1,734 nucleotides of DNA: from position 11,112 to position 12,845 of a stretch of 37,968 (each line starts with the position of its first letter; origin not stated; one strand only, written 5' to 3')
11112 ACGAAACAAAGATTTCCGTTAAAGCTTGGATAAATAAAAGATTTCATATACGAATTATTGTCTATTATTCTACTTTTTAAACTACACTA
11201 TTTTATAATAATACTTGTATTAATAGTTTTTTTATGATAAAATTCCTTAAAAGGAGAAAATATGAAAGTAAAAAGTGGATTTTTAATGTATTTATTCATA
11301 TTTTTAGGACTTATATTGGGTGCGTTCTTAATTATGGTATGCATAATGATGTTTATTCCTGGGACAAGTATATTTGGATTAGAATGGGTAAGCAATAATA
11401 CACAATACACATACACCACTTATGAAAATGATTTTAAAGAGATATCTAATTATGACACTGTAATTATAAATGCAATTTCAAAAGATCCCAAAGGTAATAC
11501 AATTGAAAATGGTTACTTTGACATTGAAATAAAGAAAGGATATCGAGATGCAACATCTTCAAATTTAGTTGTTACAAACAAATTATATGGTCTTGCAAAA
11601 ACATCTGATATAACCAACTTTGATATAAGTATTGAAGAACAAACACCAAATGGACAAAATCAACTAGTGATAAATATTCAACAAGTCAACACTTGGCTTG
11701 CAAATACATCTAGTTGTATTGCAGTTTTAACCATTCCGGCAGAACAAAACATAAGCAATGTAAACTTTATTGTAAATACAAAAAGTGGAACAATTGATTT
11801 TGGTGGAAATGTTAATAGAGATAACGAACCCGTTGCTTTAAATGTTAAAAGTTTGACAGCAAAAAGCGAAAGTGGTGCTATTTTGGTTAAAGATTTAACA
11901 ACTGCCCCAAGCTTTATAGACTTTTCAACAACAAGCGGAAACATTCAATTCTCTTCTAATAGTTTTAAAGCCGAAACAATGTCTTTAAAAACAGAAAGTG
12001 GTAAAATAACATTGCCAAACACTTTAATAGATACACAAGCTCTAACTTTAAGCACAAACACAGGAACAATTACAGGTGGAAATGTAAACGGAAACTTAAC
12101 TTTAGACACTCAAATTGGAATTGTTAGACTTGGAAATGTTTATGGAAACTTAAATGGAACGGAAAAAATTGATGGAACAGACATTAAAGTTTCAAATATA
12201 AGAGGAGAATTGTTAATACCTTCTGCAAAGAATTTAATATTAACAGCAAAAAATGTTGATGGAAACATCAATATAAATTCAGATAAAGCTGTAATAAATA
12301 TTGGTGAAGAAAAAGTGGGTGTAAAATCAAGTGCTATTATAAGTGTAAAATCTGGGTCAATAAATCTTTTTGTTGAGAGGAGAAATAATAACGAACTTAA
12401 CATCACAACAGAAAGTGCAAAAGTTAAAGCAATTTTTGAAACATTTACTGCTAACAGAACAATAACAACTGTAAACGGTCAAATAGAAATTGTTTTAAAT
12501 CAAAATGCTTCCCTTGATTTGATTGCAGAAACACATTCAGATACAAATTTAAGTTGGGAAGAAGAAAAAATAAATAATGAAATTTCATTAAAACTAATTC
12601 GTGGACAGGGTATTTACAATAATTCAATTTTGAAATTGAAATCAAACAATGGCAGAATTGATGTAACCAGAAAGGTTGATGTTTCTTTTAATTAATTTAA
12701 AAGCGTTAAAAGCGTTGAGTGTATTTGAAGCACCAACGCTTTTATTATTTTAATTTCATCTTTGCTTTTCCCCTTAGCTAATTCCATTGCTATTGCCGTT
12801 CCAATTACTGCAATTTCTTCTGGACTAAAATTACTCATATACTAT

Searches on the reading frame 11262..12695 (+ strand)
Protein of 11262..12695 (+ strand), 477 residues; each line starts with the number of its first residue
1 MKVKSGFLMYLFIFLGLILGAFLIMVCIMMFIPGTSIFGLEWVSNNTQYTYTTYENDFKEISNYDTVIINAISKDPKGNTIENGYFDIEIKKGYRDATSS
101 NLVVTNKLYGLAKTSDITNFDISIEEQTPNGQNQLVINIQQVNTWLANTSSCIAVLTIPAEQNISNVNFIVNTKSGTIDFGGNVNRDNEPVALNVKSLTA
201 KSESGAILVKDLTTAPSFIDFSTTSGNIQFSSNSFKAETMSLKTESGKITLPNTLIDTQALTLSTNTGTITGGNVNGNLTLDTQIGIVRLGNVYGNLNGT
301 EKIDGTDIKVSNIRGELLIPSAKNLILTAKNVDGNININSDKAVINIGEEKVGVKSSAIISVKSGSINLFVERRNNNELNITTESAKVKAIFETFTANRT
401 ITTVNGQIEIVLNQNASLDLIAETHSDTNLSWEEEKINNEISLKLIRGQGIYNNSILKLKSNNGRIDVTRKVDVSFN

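Call 55: search_protein_families(library=pfam, proteins=[window:11262-12695:+], max_evalue=0.00001)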
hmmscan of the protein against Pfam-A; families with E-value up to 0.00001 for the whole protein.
window:11262-12695:+ (477 aa): 1 family
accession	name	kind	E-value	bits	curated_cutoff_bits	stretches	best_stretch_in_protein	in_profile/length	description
PF13349.12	DUF4097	-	6.6e-10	39.2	22.9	1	82-340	7-212/247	Toastrack DUF4097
